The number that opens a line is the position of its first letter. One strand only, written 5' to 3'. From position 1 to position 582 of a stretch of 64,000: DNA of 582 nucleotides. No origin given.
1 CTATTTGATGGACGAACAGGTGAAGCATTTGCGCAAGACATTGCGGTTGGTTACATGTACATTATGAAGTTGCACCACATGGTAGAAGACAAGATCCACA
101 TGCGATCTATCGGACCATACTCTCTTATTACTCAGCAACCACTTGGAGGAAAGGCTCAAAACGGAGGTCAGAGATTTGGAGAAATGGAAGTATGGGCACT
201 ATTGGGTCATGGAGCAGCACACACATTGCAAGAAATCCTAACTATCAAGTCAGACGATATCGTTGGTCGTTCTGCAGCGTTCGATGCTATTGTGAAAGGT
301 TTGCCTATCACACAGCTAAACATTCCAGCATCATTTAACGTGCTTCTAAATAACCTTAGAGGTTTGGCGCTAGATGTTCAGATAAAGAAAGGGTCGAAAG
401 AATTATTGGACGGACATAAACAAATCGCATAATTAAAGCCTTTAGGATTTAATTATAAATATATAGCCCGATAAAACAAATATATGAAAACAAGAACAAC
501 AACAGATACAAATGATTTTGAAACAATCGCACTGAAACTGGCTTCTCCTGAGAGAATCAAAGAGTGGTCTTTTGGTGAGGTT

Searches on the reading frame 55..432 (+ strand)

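Call 90: search_protein_families(library=pfam, proteins=[window:55-432:+], max_evalue=0.00001)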
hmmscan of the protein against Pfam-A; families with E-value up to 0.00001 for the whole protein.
window:55-432:+ (125 aa): 2 families
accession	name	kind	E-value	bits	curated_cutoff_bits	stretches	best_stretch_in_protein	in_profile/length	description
PF04560.25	RNA_pol_Rpb2_7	-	1.4e-23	83.5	32.1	1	37-111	1-85/87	RNA polymerase Rpb2, domain 7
PF00562.33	RNA_pol_Rpb2_6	-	1.3e-14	54.5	23.4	1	1-35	339-373/373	RNA polymerase Rpb2, domain 6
